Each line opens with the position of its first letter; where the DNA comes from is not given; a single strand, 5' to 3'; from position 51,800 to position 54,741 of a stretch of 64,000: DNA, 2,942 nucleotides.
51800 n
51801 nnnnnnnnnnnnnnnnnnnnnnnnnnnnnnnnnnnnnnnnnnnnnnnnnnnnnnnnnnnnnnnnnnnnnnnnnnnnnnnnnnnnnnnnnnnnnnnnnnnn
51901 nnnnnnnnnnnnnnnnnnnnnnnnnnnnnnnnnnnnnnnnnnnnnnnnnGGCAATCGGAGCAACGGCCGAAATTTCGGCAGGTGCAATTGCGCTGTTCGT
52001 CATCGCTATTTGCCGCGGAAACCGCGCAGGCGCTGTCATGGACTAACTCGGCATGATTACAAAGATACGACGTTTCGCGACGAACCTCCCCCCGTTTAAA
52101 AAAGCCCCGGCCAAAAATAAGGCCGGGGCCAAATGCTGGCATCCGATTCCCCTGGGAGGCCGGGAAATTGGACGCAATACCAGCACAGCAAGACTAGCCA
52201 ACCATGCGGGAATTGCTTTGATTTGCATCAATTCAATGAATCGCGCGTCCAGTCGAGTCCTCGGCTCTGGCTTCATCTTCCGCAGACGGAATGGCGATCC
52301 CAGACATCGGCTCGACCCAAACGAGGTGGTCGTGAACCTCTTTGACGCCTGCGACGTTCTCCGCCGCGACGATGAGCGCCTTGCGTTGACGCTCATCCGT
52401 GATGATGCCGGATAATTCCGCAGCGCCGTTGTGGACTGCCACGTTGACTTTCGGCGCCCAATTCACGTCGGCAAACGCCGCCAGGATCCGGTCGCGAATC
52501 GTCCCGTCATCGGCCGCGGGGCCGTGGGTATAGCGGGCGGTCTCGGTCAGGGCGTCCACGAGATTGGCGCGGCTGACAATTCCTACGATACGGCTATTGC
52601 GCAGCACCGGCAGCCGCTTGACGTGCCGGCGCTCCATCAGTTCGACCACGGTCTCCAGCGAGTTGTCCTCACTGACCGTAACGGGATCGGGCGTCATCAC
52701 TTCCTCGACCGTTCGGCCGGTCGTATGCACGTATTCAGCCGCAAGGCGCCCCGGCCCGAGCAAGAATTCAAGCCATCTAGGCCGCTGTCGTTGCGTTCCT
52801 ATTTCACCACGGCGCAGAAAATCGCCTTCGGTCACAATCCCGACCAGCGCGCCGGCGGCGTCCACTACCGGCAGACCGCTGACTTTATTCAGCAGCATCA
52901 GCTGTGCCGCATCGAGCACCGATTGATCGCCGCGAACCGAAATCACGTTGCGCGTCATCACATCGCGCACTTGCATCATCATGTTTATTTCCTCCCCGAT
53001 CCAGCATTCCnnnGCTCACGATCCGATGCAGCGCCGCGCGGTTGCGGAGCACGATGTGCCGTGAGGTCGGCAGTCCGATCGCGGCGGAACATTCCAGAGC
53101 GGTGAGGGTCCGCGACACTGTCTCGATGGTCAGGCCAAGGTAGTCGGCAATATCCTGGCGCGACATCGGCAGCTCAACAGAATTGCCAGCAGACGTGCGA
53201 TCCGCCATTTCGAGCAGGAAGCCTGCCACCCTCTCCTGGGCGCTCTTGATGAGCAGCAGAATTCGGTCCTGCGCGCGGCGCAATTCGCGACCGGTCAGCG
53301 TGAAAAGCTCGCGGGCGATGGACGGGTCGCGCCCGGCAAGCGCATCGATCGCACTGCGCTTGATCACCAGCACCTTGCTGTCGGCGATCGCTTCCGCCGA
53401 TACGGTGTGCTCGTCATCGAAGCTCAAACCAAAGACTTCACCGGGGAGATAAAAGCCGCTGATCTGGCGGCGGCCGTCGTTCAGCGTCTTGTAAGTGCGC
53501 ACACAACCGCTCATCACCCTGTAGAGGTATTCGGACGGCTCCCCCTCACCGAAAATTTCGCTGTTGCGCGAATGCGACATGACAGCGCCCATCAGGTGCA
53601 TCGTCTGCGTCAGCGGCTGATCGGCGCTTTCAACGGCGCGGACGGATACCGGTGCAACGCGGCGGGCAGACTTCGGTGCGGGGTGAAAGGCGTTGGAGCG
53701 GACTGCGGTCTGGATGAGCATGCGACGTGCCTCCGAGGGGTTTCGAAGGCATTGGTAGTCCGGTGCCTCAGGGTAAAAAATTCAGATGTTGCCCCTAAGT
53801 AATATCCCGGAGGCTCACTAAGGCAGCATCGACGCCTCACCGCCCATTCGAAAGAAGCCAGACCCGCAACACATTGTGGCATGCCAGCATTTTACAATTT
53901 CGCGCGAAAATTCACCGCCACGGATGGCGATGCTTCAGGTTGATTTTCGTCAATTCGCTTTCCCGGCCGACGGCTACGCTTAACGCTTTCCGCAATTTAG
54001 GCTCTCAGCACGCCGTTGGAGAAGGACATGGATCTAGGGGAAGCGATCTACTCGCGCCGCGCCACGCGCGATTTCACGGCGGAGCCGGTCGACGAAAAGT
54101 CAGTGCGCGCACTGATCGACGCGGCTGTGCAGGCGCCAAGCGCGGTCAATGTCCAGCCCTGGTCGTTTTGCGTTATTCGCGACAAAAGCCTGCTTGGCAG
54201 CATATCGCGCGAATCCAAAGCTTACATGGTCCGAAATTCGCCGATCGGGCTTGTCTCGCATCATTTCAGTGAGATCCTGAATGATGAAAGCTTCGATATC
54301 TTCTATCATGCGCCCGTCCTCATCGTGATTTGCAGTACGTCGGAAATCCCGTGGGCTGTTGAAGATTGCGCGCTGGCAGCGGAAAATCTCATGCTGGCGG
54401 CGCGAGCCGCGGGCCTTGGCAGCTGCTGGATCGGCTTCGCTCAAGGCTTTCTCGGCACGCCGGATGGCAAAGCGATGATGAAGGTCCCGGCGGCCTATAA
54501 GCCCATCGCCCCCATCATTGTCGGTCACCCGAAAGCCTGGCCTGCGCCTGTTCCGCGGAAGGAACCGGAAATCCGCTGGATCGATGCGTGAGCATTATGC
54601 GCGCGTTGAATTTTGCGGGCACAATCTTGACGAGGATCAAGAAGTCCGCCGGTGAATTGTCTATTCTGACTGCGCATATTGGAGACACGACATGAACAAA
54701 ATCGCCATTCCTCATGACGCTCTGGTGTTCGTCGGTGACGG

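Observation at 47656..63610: Ten perfect TTGA-N6-TCAA (FixK/FNR) boxes, all intergenic, clustered around a FixK-type regulator: a putative low-oxygen regulon island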

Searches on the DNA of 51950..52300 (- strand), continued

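Call 91: search_with_rna_model(model_id=R2, sources=[window, L001, L002, L003, L004, L005, L006, L007, L008, L009, L010, L011, L012, L013, L014, L015, L016, L017, L018, L019, L020, L021, L022, L023, L024, L025, L026, L027, L028, L029, L030, L031, L032, L033, L034, L035, L036, L037, L038, L039, L040, L041, L042, L043, L044, L045, L046, L047, L048, L049, L050, L051, L052, L053, L054, L055, L056, L057, L058, L059, L060, L061, L062, L063, L064, L065, L066, L067, L068, L069, L070, L071, L072, L073, L074, L075, L076, L077, L078, L079, L080], max_evalue=0.1)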
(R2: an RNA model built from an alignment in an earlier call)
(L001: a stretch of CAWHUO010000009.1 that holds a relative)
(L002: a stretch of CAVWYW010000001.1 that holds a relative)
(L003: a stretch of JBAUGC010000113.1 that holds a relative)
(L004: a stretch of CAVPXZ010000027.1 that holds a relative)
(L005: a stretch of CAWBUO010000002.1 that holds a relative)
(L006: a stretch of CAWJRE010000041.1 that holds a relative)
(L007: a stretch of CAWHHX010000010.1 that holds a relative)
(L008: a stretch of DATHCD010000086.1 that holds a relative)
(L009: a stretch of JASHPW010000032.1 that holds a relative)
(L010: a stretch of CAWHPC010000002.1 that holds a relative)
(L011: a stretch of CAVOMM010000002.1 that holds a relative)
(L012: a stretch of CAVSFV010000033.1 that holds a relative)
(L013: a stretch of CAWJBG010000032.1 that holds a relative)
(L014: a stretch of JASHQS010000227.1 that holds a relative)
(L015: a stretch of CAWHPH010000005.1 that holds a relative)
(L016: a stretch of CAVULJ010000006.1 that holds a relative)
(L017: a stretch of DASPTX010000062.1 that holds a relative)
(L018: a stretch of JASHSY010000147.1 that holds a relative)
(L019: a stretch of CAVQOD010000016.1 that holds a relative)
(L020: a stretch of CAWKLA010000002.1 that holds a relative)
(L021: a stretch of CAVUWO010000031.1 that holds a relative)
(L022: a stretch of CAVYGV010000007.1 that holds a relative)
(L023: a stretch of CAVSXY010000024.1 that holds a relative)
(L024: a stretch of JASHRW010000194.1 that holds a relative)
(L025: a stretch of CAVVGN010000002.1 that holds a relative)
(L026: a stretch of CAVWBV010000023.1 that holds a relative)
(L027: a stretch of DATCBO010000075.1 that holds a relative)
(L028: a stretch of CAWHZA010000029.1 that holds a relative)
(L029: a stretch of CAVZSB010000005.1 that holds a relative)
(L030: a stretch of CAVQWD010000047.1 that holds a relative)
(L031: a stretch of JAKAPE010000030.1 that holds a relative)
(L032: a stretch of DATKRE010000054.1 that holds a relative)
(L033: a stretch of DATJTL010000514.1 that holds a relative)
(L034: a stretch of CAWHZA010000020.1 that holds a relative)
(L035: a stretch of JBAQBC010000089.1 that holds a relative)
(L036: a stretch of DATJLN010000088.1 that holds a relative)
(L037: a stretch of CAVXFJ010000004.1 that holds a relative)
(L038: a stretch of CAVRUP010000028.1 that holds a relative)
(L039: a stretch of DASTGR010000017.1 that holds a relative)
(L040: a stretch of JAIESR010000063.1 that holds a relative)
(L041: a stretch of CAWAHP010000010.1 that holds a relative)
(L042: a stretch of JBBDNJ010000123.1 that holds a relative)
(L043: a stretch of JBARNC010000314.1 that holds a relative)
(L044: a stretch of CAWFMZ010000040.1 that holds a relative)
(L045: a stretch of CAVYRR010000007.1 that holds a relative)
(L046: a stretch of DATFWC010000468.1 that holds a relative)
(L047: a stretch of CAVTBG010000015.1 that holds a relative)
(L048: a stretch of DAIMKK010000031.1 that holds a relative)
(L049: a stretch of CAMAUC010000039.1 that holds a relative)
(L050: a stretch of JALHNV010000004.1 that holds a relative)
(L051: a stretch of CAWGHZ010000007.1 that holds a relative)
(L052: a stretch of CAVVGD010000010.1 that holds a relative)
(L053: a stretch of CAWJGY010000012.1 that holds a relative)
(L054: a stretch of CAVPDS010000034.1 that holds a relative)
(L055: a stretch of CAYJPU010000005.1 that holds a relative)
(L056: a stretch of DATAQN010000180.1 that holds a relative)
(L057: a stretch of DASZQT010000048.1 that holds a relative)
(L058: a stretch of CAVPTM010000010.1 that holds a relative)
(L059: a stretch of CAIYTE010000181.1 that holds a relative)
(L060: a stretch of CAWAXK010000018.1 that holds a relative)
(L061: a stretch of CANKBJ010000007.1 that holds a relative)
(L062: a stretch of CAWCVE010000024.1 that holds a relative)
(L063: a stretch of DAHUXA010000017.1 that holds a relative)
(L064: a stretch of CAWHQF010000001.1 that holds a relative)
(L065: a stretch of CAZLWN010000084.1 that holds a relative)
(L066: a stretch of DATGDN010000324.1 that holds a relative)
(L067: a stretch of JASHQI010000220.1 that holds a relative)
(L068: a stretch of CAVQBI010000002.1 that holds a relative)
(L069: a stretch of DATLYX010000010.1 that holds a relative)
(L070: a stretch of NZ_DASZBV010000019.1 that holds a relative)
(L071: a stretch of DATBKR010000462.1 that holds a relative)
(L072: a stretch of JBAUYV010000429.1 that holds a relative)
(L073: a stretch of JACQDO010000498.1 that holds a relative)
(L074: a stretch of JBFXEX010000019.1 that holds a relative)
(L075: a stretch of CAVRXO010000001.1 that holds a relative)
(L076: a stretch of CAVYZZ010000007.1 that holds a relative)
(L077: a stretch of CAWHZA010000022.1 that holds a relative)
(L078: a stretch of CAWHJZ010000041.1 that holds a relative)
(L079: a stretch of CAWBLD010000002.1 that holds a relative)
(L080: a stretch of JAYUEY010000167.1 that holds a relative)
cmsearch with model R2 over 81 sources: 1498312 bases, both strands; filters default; matches with E-value up to 0.1: 36.
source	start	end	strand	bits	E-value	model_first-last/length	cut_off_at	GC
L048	6914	6987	+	77.9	1.3e-15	1-76/76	no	0.59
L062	10712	10785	+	76.2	3.4e-15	1-76/76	no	0.59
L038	10713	10786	+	75.1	6.2e-15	1-76/76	no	0.59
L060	10713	10787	+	74.2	1e-14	1-76/76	no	0.59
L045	10713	10787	+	73.5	1.5e-14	1-76/76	no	0.63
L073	4645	4718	+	67.5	4.4e-13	1-76/76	no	0.55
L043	5748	5823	+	66.5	7.6e-13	1-76/76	no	0.58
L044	10713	10786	+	64.4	2.4e-12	1-76/76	no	0.59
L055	10716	10791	+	64.4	2.4e-12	1-76/76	no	0.59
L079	10750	10823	+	63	5.3e-12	1-76/76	no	0.61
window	52092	52184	-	61.3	1.3e-11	1-76/76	no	0.57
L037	10670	10743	+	59.4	4e-11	1-76/76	no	0.61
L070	10708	10782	+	58.1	8.2e-11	1-76/76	no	0.57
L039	10706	10782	+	56.8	1.7e-10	1-76/76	no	0.68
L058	10708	10781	+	54.1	7.4e-10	1-76/76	no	0.59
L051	10687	10761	+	53.5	1.1e-09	1-76/76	no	0.67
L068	10597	10674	+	53.1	1.3e-09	1-76/76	no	0.59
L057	10689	10768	+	52.6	1.8e-09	1-76/76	no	0.61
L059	6637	6711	+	51.9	2.5e-09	1-76/76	no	0.6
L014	3816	3908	+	51.6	3e-09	1-76/76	no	0.75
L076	10649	10720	+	50.3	6.1e-09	1-76/76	no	0.61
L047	10710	10787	+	47.6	2.9e-08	1-76/76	no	0.58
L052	10709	10785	+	47.5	3e-08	1-76/76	no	0.6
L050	10649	10720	+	46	6.9e-08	1-76/76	no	0.62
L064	10686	10760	+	41.7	7.5e-07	1-76/76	no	0.61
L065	9597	9669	+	39.2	3e-06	1-76/76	no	0.6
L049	7017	7089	+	38.8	3.8e-06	1-76/76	no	0.6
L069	16180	16257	+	38.4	4.6e-06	1-76/76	no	0.68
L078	10677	10754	+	37.1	9.8e-06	1-76/76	no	0.53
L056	1095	1162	+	30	0.0005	1-76/76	no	0.54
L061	10701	10773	+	29.2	0.00082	1-76/76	no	0.59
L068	3913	3989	-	28.8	0.001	1-76/76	no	0.69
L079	20266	20324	-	28.3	0.0013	1-76/76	no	0.71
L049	13125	13200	-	25.1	0.0077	1-76/76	no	0.5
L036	5034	5088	+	22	0.044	1-76/76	no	0.67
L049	9909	9970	+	21.5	0.057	1-76/76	no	0.71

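Call 100: search_with_rna_model(model_id=R2, sources=[L161, L162, L163], max_evalue=1, show_alignments=1)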
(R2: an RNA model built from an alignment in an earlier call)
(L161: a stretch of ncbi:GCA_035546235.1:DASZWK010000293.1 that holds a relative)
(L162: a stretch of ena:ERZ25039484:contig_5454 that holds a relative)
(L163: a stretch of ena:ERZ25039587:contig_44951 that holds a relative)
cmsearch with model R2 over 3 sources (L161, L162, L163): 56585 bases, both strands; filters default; matches with E-value up to 1: 2.
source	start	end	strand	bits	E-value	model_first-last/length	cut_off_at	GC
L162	10076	10153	-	13.4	0.2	1-76/76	no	0.73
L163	20553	20604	+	11.4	0.61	1-76/76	no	0.67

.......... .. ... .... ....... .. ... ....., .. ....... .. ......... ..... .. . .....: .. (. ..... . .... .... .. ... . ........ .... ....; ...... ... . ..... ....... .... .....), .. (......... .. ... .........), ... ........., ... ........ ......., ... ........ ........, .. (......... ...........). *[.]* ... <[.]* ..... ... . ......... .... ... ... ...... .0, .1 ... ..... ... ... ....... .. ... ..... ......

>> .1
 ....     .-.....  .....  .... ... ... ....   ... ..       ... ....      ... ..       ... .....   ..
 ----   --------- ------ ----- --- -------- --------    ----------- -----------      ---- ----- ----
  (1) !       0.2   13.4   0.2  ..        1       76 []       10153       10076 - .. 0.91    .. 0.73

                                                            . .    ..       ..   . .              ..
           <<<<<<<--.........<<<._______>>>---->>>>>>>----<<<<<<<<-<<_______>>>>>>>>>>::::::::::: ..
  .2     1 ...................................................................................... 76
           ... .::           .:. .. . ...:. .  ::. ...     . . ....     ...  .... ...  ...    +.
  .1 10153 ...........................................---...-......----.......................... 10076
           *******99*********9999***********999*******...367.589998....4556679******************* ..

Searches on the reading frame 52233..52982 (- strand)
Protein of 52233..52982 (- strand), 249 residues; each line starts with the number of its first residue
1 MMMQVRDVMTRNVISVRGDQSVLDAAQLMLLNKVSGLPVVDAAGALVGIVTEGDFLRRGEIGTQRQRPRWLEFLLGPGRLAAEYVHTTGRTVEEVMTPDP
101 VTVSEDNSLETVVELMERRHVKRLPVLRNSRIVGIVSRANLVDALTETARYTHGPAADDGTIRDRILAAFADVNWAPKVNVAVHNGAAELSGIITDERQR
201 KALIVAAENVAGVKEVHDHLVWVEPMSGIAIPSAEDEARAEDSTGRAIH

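Call 6: search_protein_families(library=pfam, proteins=[window:52233-52982:-])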
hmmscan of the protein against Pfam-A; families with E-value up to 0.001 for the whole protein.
window:52233-52982:- (249 aa): 2 families
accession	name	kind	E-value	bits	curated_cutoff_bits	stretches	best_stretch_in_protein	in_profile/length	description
PF00571.33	CBS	-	6.9e-33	113.2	24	2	5-58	1-54/57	CBS domain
PF04972.22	BON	-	2.6e-11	44.1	27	1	158-222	1-67/69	BON domain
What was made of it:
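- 52233..52982 (-): CBS-CBS-BON protein, co-transcribed with the regulator (28-nt gap). Pfam finds CBS x2 and BON (call 6).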

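Call 20: search_protein_families(library=ncbifam, proteins=[window:52233-52982:-])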
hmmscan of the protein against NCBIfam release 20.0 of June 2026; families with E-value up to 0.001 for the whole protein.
window:52233-52982:- (249 aa): 29 families (the best 25 are shown)
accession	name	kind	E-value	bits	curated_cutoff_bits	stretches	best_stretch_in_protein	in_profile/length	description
NF011447.0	PRK14869.2-3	equivalog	3.1e-14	52.5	522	1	1-57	66-122/540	putative manganese-dependent inorganic diphosphatase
NF041552.1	TF_PrdR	equivalog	6e-14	51.3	795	2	89-146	69-126/577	sigma-54 dependent transcriptional regulator PrdR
NF011442.0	PRK14869.1-4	equivalog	1.2e-13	50.3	400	2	4-54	71-121/543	putative manganese-dependent inorganic diphosphatase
TIGR01302.1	IMP_dehydrog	equivalog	1.3e-12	47.4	481.5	2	2-60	142-201/450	IMP dehydrogenase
TIGR00393.1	kpsF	subfamily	1.4e-11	44.6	203.7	2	3-50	220-267/268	KpsF/GutQ family sugar-phosphate isomerase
NF053603.1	HhpR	exception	2e-11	43.7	520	2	5-56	224-275/282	CBS domain-containing high hydrostatic pressure regulator HhpR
NF011443.0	PRK14869.1-5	equivalog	2.7e-11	42.6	335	1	3-56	69-122/546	putative manganese-dependent inorganic diphosphatase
NF038279.1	TF_CBS_SpxR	exception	5.2e-11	41.9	600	2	3-55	249-301/427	CBS-HotDog domain-containing transcription factor SpxR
NF011440.0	PRK14869.1-2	equivalog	2.8e-10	39.5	746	1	2-55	66-119/541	putative manganese-dependent inorganic diphosphatase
NF011445.0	PRK14869.2-1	equivalog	6.9e-10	38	483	1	4-51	69-116/548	putative manganese-dependent inorganic diphosphatase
NF053863.1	DS11_antiphage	equivalog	1.1e-09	37.9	260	1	99-195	84-184/305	CBS domain-containing anti-phage protein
TIGR01137.1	cysta_beta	equivalog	1.7e-09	36.9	510.25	1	89-204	337-447/457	cystathionine beta-synthase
NF011441.0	PRK14869.1-3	equivalog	2.7e-09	36.2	753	0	83-144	61-123/548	putative manganese-dependent inorganic diphosphatase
NF053704.1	TransRegCcpNBacil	equivalog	2.8e-09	36.7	260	1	3-64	75-134/208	transcriptional regulator CcpN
NF011449.0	PRK14869.2-5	equivalog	1.1e-08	34.5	411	1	4-142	68-202/451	putative manganese-dependent inorganic diphosphatase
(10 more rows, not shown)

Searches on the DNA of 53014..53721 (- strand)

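Call 80: search_rna_families(sources=[L060, L062, L070, L055, L073, L014], threshold=gathering)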
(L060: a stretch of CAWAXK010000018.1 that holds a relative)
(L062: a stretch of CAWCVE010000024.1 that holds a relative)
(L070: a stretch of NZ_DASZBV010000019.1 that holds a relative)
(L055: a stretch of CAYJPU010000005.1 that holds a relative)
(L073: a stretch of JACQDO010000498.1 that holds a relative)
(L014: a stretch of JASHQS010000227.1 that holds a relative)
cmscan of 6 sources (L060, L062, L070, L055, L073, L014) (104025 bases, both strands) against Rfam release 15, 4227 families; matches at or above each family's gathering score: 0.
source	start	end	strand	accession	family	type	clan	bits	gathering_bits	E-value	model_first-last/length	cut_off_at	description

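Call 81: search_rna_families(source=L060, start=10650, end=10850, threshold=evalue, max_evalue=5, show_alignments=2)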
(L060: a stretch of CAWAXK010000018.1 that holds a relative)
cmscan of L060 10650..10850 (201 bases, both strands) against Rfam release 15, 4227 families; matches with E-value up to 5: 10.
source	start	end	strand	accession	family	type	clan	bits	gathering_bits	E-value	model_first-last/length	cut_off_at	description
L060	10721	10783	+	RF02837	anti-hemB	Gene; sRNA;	-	22.4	49.5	0.0022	1-81/81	no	Burkholderia RNA 7 (anti-hemB)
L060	10714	10783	+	RF02230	sX11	Gene; sRNA;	-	21.6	70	0.028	1-138/138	no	Proteobacterial sRNA sX11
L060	10723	10783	+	RF02278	Betaproteobacteria_toxic_sRNA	Gene; sRNA;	-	18.3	50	0.14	1-64/64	no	Betaproteobacteria toxic small RNA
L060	10753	10787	+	RF02996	int-alpA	Gene; sRNA;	-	18.1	35.8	0.13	1-71/71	no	int-alpA RNA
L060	10712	10782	+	RF02868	ncS037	Gene; sRNA;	-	18.1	112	0.45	1-152/152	no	Burkholderia sRNA 37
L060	10735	10783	+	RF02399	NsiR1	Gene; sRNA;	-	16.9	39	0.35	1-60/60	no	Nitrogen stress-induced RNA 1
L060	10700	10783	+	RF00021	Spot_42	Gene; sRNA;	-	16.4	80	0.58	1-115/115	no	Spot 42 RNA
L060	10746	10779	+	RF02701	PsrR1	Gene; sRNA;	-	15.3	42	1.3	47-79/79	no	Photosynthesis regulatory RNA1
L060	10699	10783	+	RF02871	ncS54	Gene; sRNA;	-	13.5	43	1.3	1-79/79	no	Burkholderia sRNA 54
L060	10747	10782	-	RF02628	Hrs1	Gene; sRNA;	-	13.3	56.4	3.1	1-74/74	no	Hfq-regulated sRNA 1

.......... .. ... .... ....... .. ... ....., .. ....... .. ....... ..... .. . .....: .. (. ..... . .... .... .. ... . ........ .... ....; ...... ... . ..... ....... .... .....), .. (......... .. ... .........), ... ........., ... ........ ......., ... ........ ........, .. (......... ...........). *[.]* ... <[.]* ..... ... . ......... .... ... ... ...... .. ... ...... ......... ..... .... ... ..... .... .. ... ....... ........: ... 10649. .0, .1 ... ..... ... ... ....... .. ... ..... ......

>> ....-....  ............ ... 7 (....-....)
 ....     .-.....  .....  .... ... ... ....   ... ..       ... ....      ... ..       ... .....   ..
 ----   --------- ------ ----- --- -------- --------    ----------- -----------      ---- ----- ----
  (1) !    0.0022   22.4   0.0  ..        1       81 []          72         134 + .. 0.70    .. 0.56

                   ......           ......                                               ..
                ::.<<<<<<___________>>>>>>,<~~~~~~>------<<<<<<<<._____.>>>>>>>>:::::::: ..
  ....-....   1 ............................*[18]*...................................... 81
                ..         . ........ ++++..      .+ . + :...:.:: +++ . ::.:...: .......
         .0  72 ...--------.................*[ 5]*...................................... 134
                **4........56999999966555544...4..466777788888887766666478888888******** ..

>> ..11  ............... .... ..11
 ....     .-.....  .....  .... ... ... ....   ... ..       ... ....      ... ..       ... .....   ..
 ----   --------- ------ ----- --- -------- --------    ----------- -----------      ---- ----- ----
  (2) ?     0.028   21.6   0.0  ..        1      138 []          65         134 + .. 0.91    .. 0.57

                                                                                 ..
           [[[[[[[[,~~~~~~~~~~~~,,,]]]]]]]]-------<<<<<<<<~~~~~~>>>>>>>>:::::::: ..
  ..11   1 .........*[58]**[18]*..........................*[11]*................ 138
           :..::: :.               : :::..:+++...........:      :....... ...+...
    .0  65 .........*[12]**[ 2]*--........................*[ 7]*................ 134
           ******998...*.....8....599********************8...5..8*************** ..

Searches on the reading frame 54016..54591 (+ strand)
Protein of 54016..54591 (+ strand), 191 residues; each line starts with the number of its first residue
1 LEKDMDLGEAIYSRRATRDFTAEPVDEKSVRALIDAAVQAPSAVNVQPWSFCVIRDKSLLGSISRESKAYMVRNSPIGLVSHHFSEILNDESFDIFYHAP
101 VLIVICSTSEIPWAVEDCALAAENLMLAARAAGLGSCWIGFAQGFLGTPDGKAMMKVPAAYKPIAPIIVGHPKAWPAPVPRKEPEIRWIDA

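Call 6: search_protein_families(library=pfam, proteins=[window:54016-54591:+])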
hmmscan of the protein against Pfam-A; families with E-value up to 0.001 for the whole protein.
window:54016-54591:+ (191 aa): 2 families
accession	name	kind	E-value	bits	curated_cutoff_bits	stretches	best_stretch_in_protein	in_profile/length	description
PF00881.29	Nitroreductase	-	1.1e-28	101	23.5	1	11-171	1-167/167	Nitroreductase family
PF14512.11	TM1586_NiRdase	-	3.8e-12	46.7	27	1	29-84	159-211/215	Putative TM nitroreductase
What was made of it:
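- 54028..54591 (+): Nitroreductase-family protein. Pfam Nitroreductase (call 6).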

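Call 20: search_protein_families(library=ncbifam, proteins=[window:54016-54591:+])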
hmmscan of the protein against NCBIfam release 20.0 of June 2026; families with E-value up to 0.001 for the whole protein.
window:54016-54591:+ (191 aa): 9 families
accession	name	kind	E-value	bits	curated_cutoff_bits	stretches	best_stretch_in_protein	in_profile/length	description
TIGR02476.1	BluB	equivalog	5.3e-19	68.4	150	2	7-59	9-61/205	5,6-dimethylbenzimidazole synthase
NF009810.0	PRK13294.1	equivalog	5.5e-17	61.8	304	1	8-184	255-442/449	coenzyme F420-0:L-glutamate ligase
TIGR03553.1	F420_FbiB_CTERM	equivalog_domain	6.8e-16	58.6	249.55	2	9-59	1-51/194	F420 biosynthesis protein FbiB, C-terminal domain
NF008033.1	PRK10765.1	equivalog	1.5e-11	44.2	223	2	9-62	6-59/240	oxygen-insensitive NADPH nitroreductase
NF003768.0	PRK05365.1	equivalog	1.7e-06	27.7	152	1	13-135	20-146/200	malonic semialdehyde reductase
NF047509.1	Rv3131_FMN_oxido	subfamily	3.4e-06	26.7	199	1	33-57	2-26/319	Acg family FMN-binding oxidoreductase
NF005901.0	PRK07877.1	equivalog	9.3e-06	24.1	476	1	15-57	362-404/722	Rv1355c family protein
NF008088.0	PRK10828.1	equivalog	0.00018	21.1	183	1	9-138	5-131/183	NAD(P)H nitroreductase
NF008275.0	PRK11053.1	equivalog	0.00038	20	227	1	5-68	1-65/217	oxygen-insensitive NAD(P)H nitroreductase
